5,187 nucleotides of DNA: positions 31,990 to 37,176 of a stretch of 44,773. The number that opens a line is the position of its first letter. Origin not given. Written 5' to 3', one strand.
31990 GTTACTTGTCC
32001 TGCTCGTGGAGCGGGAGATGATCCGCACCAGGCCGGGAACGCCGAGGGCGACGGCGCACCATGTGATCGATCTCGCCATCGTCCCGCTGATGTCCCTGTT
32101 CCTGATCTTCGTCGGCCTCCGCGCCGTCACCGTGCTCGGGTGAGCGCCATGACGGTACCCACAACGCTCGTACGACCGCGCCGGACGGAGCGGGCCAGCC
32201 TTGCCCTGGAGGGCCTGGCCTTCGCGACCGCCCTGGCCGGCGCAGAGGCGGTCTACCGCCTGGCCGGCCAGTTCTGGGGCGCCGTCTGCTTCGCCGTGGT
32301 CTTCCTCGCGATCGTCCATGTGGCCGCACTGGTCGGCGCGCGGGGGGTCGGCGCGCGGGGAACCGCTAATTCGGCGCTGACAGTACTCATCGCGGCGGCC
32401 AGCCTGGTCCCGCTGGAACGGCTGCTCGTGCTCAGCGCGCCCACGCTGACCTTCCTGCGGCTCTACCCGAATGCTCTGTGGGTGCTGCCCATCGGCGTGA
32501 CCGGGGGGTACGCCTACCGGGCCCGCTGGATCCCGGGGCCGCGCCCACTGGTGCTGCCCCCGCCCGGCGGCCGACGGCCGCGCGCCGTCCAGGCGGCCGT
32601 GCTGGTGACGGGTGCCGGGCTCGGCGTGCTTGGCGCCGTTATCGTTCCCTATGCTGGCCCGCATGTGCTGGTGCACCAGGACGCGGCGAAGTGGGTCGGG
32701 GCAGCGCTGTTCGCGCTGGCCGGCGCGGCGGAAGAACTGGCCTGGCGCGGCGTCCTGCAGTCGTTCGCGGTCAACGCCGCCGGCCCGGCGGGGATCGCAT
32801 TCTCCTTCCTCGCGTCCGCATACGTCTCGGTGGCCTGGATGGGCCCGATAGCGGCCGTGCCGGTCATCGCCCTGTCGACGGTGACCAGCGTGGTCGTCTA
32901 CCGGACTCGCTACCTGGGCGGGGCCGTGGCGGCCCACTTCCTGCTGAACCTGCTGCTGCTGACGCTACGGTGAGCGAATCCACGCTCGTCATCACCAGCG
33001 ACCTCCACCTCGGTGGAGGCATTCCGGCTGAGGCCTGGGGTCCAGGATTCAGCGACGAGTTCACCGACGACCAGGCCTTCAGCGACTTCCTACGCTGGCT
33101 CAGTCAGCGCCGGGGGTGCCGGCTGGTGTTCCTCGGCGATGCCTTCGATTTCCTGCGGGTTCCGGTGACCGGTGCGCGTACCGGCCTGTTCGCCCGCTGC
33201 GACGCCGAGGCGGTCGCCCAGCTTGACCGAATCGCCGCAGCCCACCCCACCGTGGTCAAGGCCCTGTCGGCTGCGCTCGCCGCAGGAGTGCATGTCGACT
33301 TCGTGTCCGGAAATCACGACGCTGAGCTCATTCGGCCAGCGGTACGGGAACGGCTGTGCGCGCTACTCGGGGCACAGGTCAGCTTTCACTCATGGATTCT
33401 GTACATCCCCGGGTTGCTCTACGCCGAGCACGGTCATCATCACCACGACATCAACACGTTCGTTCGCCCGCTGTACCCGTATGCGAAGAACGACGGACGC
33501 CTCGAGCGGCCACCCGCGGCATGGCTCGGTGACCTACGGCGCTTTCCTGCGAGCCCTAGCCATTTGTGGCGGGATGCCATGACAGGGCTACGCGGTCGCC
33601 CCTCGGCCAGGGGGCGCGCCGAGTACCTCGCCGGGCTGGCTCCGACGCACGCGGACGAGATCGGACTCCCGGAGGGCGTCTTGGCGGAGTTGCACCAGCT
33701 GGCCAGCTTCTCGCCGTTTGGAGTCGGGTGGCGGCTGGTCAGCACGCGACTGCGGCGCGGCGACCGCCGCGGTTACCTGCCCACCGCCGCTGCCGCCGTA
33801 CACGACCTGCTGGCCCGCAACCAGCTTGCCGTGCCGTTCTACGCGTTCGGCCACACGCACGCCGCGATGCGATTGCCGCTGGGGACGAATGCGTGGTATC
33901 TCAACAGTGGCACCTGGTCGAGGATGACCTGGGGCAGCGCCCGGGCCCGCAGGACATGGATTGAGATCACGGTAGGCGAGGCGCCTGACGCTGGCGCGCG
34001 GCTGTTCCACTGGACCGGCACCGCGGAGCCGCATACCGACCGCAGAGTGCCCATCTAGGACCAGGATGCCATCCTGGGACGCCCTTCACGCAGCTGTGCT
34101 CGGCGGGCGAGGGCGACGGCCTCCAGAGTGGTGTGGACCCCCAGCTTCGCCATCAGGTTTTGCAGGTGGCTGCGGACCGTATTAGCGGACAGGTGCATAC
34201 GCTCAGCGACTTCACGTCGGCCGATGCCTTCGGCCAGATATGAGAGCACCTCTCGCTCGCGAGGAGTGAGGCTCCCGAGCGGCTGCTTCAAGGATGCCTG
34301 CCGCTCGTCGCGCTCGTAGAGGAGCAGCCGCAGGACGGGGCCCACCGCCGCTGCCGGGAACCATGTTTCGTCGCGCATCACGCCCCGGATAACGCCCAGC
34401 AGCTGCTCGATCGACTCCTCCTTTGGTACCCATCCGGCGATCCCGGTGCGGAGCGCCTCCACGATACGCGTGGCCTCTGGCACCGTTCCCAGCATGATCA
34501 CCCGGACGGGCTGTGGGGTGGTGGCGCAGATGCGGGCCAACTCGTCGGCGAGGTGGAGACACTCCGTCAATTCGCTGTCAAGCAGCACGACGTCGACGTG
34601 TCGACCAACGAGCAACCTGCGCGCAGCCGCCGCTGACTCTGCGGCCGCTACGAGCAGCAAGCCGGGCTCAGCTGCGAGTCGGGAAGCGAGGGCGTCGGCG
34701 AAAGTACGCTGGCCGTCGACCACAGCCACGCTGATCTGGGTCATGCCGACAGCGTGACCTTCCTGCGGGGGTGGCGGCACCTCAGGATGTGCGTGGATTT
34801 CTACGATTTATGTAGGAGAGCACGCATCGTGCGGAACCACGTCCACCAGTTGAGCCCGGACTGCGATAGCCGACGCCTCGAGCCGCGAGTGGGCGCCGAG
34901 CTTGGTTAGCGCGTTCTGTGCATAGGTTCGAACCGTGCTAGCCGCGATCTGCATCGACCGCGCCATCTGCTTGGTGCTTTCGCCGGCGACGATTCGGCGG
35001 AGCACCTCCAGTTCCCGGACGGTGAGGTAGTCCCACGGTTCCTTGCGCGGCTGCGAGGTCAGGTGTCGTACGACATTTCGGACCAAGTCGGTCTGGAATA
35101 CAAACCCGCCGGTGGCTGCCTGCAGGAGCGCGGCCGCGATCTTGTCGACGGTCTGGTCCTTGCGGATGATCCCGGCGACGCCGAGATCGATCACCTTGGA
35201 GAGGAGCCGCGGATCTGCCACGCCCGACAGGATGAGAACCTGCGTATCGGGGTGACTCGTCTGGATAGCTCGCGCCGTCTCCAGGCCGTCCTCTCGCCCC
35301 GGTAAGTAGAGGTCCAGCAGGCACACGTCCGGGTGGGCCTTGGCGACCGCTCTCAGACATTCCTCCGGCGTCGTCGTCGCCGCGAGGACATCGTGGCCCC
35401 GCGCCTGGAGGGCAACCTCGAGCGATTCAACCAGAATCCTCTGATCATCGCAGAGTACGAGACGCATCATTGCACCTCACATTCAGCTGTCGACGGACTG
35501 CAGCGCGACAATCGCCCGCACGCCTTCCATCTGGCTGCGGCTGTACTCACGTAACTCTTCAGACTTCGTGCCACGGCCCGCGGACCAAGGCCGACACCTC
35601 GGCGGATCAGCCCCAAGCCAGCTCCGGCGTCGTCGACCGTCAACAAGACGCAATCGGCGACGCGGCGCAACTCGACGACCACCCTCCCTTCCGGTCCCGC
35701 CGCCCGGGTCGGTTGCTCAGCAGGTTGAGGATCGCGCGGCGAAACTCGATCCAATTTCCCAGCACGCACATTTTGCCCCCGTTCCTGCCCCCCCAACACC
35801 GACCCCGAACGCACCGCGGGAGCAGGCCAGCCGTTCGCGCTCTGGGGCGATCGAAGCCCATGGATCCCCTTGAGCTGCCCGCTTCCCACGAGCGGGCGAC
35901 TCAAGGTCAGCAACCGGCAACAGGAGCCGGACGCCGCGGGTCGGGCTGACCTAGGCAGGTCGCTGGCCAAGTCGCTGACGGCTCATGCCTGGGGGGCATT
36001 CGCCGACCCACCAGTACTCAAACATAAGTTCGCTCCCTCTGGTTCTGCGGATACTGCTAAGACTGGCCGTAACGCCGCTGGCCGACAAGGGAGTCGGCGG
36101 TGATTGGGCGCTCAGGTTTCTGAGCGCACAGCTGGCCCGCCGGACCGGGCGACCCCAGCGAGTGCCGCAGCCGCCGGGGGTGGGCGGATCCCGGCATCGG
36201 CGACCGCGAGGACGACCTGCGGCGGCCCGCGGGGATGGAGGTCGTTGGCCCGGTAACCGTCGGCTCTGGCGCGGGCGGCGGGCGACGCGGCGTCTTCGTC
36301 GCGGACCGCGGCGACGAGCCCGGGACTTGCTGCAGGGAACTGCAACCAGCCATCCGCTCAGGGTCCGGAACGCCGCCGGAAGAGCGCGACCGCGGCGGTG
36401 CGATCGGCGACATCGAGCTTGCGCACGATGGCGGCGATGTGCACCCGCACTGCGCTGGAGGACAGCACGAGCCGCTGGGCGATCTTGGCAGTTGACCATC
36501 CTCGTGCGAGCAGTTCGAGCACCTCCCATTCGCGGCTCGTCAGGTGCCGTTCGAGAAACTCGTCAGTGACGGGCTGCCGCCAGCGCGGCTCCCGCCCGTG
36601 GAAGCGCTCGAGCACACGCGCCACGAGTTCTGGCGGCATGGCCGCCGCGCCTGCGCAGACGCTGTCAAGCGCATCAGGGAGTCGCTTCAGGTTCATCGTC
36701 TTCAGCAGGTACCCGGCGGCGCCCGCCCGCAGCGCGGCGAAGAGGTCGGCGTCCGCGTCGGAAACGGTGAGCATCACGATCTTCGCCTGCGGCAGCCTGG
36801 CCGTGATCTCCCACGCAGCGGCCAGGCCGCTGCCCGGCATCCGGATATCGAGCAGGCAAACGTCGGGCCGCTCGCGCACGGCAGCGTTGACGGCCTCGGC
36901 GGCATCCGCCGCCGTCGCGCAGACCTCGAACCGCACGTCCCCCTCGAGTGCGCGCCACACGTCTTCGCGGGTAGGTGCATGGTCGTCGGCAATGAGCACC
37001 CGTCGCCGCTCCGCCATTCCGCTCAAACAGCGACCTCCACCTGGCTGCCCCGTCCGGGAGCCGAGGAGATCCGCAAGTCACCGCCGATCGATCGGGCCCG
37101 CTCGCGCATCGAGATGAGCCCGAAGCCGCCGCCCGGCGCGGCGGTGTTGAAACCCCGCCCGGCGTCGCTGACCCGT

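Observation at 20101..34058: Translationally coupled envelope-glycosylation island with a kinase, three phosphoesterases and a CPBP protease (best candidate for an undescribed system)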

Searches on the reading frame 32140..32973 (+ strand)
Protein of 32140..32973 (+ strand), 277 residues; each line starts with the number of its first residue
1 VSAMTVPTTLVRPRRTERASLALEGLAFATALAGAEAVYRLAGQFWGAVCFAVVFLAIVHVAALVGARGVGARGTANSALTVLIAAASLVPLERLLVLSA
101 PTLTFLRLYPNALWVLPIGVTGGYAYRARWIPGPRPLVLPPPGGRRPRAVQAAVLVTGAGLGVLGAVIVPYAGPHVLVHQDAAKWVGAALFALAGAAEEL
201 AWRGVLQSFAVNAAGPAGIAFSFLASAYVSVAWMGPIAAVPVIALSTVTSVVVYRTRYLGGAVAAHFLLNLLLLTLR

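Call 3: search_protein_families(library=pfam, proteins=[window:32140-32973:+], max_evalue=0.01)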
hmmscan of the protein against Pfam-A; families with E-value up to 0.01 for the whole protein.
window:32140-32973:+ (277 aa): 1 family
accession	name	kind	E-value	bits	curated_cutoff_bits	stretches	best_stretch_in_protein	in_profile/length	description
PF02517.21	Rce1-like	-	4.4e-09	37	22.4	1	185-272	6-93/93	Type II CAAX prenyl endopeptidase Rce1-like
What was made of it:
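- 32140..32973 (+): J: CPBP/Rce1-like intramembrane protease. Accessory sub-module. PF02517 37 bits against a cut-off of 22.4 (call 3).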

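Call 4: search_protein_families(library=ncbifam, proteins=[window:32140-32973:+], max_evalue=0.01)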
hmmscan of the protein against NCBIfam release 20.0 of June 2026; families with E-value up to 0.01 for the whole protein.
window:32140-32973:+ (277 aa): 1 family
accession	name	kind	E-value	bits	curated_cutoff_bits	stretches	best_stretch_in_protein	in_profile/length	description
NF041647.1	ABC_perm_CPBP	equivalog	0.0032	16.3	435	1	181-276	539-633/636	ABC transporter permease subunit/CPBP intramembrane protease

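Call 68: search_protein_families(library=padloc, proteins=[window:32140-32973:+], max_evalue=0.01)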
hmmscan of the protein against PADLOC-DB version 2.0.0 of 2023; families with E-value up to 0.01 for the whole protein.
window:32140-32973:+ (277 aa): 0 families

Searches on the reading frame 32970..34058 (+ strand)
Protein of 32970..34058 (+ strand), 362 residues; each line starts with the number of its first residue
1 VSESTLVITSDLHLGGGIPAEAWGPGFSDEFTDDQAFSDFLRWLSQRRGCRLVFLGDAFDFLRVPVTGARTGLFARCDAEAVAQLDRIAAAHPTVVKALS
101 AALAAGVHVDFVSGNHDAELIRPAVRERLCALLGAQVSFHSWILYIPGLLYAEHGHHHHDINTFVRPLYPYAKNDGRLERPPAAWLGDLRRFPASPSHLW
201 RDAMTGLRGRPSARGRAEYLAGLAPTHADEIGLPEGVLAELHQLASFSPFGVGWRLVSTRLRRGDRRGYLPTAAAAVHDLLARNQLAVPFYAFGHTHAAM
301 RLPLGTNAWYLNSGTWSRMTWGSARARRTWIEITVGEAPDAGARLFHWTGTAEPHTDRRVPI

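Call 12: search_protein_families(library=pfam, proteins=[window:32970-34058:+], max_evalue=0.01)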
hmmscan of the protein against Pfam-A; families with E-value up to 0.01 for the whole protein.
window:32970-34058:+ (362 aa): 1 family
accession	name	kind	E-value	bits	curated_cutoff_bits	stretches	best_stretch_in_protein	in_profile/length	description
PF08557.15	Lipid_DES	-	0.0034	17.2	23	1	346-360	5-19/37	Sphingolipid Delta4-desaturase (DES)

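Call 39: search_solved_structures(query=window:32970-34058:+, max_evalue=10, show_alignments=2)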
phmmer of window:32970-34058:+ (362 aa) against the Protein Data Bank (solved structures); distinct sequences matched with E-value up to 10: 2.
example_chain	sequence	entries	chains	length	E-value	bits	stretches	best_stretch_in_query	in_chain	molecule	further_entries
9evs_1C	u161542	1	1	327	1.1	11.5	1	28-76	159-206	Large ribosomal subunit protein uL2mz, N-terminal part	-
9gyt_1C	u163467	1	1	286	1.2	11.4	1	29-76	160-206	uL2m N-ter mitochondrial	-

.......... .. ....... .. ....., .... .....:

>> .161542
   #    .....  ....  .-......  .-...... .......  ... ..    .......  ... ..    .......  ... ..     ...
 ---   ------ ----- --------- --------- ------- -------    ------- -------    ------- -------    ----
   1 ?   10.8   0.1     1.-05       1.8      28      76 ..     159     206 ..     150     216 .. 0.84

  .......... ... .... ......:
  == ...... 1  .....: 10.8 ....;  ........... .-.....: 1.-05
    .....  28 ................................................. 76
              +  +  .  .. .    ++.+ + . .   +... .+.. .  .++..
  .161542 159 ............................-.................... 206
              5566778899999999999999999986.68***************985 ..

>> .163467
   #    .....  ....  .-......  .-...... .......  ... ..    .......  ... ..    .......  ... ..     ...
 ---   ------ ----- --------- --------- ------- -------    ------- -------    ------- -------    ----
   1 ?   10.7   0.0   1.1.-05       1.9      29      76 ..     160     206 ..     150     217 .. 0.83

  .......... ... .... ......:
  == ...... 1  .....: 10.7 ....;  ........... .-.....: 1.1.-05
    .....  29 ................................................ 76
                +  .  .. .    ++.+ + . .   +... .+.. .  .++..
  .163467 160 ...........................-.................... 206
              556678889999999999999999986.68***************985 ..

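Call 40: search_protein_families(library=ncbifam, proteins=[window:32970-34058:+], max_evalue=0.01)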
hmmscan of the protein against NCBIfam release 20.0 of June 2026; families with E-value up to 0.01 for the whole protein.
window:32970-34058:+ (362 aa): 0 families

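Call 68: search_protein_families(library=padloc, proteins=[window:32970-34058:+], max_evalue=0.01)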
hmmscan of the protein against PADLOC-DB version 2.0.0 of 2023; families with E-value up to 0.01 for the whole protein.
window:32970-34058:+ (362 aa): 0 families

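Call 85: search_solved_structures(query=A5, max_evalue=1, show_alignments=1)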
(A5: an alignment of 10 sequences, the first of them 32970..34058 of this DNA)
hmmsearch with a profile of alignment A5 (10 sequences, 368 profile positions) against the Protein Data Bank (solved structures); distinct sequences matched with E-value up to 1: 10.
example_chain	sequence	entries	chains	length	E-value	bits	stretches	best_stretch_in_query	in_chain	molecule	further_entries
5b49_A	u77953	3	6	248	3.2e-06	30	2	276-345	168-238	UDP-2,3-diacylglucosamine hydrolase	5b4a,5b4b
6pj3_A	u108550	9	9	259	3.6e-06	29.8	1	260-331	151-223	UDP-2,3-diacylglucosamine hydrolase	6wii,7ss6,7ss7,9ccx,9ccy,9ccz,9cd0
6ph9_A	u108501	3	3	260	3.8e-06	29.7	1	260-331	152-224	UDP-2,3-diacylglucosamine hydrolase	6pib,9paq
8qk2_A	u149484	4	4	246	8.3e-06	28.6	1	260-330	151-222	UDP-2,3-diacylglucosamine hydrolase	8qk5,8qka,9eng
5b4c_A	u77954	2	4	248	0.00011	24.9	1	276-345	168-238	UDP-2,3-diacylglucosamine hydrolase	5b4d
5k8k_A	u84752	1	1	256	0.0077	18.8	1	13-65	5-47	UDP-2,3-diacylglucosamine hydrolase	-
2cgj_A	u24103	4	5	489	0.32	13.5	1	307-352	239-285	L-RHAMNULOSE KINASE | RHAMNULOKINASE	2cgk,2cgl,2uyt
2hy1_A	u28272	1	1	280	0.62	12.6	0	12-63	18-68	Rv0805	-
4lty_C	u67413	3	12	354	0.89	12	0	12-65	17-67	Exonuclease subunit SbcD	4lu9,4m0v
3ib7_A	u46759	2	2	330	0.97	11.9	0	12-63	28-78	Icc protein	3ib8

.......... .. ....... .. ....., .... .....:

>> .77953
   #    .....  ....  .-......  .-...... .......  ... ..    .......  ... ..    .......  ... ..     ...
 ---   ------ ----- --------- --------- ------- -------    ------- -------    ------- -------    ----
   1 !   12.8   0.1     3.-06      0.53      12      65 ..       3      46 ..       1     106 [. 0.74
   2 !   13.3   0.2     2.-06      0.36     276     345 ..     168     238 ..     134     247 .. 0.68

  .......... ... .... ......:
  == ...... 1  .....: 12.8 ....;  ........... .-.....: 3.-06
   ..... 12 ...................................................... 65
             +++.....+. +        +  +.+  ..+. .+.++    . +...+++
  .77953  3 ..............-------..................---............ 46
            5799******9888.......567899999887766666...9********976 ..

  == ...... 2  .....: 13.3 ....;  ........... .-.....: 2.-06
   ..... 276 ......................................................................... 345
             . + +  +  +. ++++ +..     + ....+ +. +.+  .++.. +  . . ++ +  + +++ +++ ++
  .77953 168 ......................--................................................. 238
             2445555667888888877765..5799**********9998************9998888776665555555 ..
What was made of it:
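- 32970..34058 (+): K: cytoplasmic LpxH-like metallophosphoesterase with an inserted domain between motifs IV and V. A core component that co-varies with F. The family profile's best PDB hits are LpxH from several species, E 3e-6 (call 85).
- On Calcineurin-like metallophosphoesterases (LpxH-like): Best PDB hits are LpxH (call 85).
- Closest known: LpxH. Same: LpxH is the best solved relative of the K family profile (E 3e-6; call 85).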

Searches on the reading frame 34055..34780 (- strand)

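Call 12: search_protein_families(library=pfam, proteins=[window:34055-34780:-], max_evalue=0.01)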
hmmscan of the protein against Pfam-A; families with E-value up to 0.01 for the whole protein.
window:34055-34780:- (241 aa): 9 families
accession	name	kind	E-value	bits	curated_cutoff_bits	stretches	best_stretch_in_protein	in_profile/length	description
PF00196.25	GerE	-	1.9e-17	63.1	23.5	1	170-225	2-57/57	Bacterial regulatory proteins, luxR family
PF00072.30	Response_reg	-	1.6e-09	38.4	30.2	1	18-131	1-110/111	Response regulator receiver domain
PF08281.18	Sigma70_r4_2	-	1.2e-07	31.6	25.7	1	168-213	8-54/54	Sigma-70, region 4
PF04545.22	Sigma70_r4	-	3.3e-05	23.8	24.1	1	168-213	2-48/50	Sigma-70, region 4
PF13412.12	HTH_24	-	8.2e-05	22.5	21.9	1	174-211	4-43/48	Winged helix-turn-helix DNA-binding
PF01726.22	LexA_DNA_bind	-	0.002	18.3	23.7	0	171-212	4-53/65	LexA DNA binding domain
PF13556.12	HTH_30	-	0.0022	18.2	27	1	180-216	7-43/59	PucR C-terminal helix-turn-helix domain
PF04218.19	CENP-B_N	-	0.0079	16.3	21.2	0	165-208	1-45/53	CENP-B N-terminal DNA-binding domain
PF13384.12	HTH_23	-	0.0094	16.2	24.6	0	178-207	10-39/50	Homeodomain-like domain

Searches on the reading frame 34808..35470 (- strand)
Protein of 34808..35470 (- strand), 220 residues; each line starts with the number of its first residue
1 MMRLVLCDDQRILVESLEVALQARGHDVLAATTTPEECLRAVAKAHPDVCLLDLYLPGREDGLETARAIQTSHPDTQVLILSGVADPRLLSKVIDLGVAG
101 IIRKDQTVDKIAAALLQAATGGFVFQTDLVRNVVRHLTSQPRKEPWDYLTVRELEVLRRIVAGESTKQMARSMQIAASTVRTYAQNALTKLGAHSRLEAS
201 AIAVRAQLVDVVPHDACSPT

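Call 12: search_protein_families(library=pfam, proteins=[window:34808-35470:-], max_evalue=0.01)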
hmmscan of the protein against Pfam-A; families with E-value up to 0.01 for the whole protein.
window:34808-35470:- (220 aa): 4 families
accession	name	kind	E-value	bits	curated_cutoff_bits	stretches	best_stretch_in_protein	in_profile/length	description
PF00072.30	Response_reg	-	3e-19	69.7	30.2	1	5-115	2-110/111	Response regulator receiver domain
PF00196.25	GerE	-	1.9e-16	59.9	23.5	1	148-200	2-54/57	Bacterial regulatory proteins, luxR family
PF08281.18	Sigma70_r4_2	-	0.00055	20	25.7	1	157-191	20-54/54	Sigma-70, region 4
PF02310.24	B12-binding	-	0.0052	17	32.1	0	16-80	19-86/121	B12 binding domain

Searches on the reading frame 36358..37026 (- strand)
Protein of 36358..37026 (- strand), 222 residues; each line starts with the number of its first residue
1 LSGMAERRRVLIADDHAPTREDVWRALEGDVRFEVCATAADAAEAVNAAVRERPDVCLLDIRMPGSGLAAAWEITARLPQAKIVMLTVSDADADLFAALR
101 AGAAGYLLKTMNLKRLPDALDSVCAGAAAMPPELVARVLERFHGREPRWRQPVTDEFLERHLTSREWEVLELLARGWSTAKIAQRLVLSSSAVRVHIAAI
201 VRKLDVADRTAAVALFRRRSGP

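Call 12: search_protein_families(library=pfam, proteins=[window:36358-37026:-], max_evalue=0.01)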
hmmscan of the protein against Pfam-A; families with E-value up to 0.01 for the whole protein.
window:36358-37026:- (222 aa): 5 families
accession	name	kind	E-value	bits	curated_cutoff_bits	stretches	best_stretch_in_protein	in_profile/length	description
PF00072.30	Response_reg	-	1e-20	74.4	30.2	1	10-120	1-110/111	Response regulator receiver domain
PF00196.25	GerE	-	3.1e-15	56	23.5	1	161-214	2-55/57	Bacterial regulatory proteins, luxR family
PF08281.18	Sigma70_r4_2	-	0.0008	19.4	25.7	1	161-204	10-54/54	Sigma-70, region 4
PF04545.22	Sigma70_r4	-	0.0016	18.4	24.1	1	161-204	4-48/50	Sigma-70, region 4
PF13384.12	HTH_23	-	0.0018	18.5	24.6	1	165-195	6-36/50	Homeodomain-like domain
